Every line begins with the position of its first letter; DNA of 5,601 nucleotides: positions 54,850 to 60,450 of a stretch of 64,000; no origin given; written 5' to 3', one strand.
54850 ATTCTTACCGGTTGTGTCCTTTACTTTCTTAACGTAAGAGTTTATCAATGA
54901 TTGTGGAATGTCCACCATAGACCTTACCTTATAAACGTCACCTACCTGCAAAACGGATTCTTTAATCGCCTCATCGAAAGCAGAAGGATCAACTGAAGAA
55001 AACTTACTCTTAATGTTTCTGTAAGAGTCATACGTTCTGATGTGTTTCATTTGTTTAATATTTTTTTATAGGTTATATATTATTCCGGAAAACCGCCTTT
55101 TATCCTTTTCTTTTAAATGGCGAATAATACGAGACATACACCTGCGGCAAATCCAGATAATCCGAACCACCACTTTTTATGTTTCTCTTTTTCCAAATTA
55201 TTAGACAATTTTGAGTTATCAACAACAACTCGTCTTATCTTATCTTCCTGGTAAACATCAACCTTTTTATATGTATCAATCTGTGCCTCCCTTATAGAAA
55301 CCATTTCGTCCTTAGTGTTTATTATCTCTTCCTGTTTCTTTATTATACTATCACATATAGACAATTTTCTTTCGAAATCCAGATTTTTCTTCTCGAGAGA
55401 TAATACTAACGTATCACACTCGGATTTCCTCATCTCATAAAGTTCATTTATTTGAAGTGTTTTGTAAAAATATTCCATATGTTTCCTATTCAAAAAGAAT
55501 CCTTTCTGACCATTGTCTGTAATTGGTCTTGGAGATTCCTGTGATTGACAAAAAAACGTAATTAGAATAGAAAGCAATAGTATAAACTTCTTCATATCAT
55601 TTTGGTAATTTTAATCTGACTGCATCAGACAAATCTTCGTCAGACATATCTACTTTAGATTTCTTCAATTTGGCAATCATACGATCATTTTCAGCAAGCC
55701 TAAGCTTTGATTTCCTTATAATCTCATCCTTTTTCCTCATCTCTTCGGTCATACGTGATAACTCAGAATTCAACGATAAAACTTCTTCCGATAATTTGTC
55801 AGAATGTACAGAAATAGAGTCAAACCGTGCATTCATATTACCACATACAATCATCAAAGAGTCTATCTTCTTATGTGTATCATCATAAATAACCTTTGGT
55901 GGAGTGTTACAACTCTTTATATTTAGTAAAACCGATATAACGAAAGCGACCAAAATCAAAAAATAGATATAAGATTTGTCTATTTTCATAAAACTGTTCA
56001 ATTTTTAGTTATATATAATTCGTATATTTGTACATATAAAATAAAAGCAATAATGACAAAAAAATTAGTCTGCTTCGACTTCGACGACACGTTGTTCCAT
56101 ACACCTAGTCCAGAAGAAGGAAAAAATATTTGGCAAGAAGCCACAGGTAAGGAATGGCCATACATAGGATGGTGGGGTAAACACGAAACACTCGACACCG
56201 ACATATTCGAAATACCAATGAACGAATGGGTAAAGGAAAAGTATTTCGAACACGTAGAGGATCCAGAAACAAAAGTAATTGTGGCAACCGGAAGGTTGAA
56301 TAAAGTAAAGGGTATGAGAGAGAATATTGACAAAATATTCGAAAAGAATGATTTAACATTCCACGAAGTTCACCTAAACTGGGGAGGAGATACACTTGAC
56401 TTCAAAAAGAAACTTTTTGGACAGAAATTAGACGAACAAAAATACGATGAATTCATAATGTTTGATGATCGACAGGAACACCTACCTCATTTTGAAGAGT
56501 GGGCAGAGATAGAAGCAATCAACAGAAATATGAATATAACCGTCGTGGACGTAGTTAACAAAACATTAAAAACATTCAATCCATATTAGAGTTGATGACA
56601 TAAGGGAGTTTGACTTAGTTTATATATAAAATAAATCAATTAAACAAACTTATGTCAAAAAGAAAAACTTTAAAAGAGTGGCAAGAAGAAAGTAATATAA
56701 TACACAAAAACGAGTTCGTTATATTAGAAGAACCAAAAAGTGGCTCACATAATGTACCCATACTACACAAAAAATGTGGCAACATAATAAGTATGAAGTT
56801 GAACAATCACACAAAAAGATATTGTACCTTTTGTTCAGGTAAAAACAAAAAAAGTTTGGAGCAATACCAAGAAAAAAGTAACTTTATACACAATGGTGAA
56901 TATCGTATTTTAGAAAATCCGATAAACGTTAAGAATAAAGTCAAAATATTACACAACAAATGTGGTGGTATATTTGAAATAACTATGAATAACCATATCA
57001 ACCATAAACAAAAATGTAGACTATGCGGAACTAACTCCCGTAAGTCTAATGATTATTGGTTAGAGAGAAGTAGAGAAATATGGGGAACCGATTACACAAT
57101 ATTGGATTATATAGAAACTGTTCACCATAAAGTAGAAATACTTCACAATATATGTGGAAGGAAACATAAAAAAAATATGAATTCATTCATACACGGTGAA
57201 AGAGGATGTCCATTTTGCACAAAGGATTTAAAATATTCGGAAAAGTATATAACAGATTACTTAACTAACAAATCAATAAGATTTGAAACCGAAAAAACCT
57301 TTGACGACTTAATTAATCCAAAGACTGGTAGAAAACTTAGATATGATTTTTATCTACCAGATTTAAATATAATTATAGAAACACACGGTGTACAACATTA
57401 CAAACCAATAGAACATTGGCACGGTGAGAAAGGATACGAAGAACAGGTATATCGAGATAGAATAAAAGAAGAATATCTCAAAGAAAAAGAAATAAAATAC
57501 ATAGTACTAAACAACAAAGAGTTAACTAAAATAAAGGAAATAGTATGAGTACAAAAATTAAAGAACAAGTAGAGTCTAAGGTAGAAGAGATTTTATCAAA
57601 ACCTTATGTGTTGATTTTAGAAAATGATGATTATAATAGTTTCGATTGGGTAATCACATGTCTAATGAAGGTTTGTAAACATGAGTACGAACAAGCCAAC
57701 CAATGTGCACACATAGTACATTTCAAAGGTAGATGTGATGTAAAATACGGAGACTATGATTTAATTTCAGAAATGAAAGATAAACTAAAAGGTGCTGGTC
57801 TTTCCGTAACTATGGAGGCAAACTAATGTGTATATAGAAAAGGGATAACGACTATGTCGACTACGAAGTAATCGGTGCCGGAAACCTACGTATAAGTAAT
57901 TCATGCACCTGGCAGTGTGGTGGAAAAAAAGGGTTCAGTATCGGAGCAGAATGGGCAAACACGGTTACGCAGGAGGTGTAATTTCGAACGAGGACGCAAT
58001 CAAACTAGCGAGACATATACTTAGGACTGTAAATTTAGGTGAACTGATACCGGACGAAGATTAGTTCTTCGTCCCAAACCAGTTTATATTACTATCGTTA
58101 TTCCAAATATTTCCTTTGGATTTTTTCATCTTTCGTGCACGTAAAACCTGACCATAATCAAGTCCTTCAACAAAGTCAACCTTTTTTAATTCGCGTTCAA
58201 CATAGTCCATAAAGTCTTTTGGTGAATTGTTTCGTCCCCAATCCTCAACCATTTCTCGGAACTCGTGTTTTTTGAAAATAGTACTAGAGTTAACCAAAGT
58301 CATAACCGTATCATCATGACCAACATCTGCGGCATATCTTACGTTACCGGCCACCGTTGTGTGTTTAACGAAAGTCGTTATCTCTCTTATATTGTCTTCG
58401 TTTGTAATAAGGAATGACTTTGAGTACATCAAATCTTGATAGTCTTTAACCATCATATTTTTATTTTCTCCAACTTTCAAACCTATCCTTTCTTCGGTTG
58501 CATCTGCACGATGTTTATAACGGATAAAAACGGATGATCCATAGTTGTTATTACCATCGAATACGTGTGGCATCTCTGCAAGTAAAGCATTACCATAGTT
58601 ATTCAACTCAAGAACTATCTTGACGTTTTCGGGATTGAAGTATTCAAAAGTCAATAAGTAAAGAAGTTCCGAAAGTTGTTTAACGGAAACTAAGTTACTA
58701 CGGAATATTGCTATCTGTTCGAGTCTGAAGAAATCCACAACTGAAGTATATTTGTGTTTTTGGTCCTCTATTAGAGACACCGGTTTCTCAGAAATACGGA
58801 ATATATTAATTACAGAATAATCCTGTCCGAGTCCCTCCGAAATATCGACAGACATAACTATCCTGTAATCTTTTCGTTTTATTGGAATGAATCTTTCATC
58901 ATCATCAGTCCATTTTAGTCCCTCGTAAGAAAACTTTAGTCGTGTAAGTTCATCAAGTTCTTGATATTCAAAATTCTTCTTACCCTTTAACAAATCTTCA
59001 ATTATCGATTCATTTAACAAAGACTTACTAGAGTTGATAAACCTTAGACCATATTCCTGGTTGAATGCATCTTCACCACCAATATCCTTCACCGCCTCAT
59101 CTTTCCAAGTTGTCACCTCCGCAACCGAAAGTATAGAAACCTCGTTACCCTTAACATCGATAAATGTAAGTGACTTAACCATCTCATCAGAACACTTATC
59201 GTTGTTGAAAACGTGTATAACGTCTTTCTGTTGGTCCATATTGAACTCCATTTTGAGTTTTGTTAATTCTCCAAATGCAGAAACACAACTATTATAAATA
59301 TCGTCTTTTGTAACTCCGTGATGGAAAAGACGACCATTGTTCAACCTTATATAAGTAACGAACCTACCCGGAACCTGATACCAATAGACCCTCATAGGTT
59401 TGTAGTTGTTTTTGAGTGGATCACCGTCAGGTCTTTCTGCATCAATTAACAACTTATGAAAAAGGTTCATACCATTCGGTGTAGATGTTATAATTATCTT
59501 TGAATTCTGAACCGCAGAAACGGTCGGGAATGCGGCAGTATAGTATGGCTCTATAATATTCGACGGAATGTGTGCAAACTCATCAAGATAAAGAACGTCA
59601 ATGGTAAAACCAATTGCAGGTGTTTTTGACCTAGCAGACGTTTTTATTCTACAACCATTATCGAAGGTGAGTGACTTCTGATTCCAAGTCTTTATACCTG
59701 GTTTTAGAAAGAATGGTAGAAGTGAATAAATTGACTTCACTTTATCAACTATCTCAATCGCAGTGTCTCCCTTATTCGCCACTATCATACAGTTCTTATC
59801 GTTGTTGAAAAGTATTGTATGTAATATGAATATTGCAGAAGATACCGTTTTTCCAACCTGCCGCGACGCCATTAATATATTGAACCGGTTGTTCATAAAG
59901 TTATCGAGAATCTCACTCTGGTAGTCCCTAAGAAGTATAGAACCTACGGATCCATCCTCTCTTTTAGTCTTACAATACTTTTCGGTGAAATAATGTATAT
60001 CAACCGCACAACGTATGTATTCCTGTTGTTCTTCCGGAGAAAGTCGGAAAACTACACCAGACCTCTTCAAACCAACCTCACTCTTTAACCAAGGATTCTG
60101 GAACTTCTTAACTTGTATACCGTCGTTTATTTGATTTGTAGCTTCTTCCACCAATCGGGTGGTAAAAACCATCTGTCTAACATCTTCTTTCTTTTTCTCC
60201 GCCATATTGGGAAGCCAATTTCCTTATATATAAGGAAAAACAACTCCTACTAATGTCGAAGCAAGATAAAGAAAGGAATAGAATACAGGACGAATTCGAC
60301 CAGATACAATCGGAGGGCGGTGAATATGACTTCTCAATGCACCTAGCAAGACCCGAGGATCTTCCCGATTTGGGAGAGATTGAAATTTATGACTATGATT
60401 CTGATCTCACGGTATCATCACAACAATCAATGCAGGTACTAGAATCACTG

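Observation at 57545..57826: Phage-encoded ClpS-like adaptor, translationally coupled to a homing endonuclease gene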

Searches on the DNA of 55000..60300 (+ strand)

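Call 5: search_dna_similar(query=window:55000-60300:+, collection=phages, mode=near, max_rows=20)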
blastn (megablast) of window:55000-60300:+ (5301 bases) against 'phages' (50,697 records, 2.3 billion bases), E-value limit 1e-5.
Records with a match: 1; places in all: 1; records where one place covers at least 80% of the query: 0.
Best place of each record, by identity: 60-80% 1.
By first word of the organism name: uncultured 1.
By host as written in the record: - 1.
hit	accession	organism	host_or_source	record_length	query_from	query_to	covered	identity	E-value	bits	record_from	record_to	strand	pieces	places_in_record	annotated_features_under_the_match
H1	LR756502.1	uncultured phage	metagenomic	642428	3291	5101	34%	72.8%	4e-158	566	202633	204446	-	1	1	record has no annotation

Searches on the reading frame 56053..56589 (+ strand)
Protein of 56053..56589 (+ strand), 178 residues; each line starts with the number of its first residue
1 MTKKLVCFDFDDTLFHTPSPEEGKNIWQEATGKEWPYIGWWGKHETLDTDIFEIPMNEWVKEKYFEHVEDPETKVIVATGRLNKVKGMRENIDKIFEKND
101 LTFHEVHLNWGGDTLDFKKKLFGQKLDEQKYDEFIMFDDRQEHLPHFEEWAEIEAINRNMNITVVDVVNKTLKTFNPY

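Call 3: search_protein_families(library=pfam, proteins=[window:56053-56589:+], max_evalue=1)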
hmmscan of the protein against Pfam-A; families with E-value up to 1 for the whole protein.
window:56053-56589:+ (178 aa): 3 families
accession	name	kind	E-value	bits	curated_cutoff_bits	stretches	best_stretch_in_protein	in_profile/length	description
PF10307.15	HAD_SAK_1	-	9.9e-08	32.4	25.6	1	36-170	24-181/203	HAD domain family 1 in Swiss Army Knife RNA repair proteins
PF25109.1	HAD_PNKP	-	0.0051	17.4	27.6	1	63-142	37-123/143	Polynucleotide kinase PNKP phosphatase domain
PF00702.32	Hydrolase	-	0.046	14.5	26.4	1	4-99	2-66/191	haloacid dehalogenase-like hydrolase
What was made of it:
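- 56053..56589 (+): HAD-family phosphatase gene (178 aa), the conserved upstream neighbour of clpS. In relatives without the endonuclease it ends 16-27 nt before the clpS start. Pfam HAD_SAK_1, E 1e-7 (call 3).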

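Call 4: search_protein_families(library=phrogs, proteins=[window:56053-56589:+], max_evalue=0.01)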
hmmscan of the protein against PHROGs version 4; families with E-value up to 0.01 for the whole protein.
window:56053-56589:+ (178 aa): 2 families
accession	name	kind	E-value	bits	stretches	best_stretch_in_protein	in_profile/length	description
phrog_415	-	other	2.9e-06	28.1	1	2-149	20-156/218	polynucleotide kinase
phrog_1238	-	moron, auxiliary metabolic gene and host takeover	5.9e-05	23.7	0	73-164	61-139/155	phosphoheptose isomerase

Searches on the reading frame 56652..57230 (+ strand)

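Call 87: search_protein_families(library=pfam, proteins=[window:56652-57230:+], max_evalue=10)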
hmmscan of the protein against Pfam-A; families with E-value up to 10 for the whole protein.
seq(193 aa): 5 families
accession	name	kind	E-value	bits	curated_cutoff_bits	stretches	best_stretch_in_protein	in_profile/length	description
PF04913.17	Baculo_Y142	-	0.029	13.5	25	1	47-136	85-167/440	Baculovirus Y142 protein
PF06221.18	zf-C2HC5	-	0.13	12.7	25.8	1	41-63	22-42/54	Putative zinc finger motif, C2HC5-type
PF14311.12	DUF4379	-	0.2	12.3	24.5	1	167-191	32-55/56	Probable Treble clef zinc finger domain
PF05191.20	ADK_lid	-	0.21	11.9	26.6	1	100-127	3-29/36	Adenylate kinase, active site lid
PF09723.15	Zn_ribbon_8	-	2.5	8.6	34.4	1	103-131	10-39/41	Zinc ribbon domain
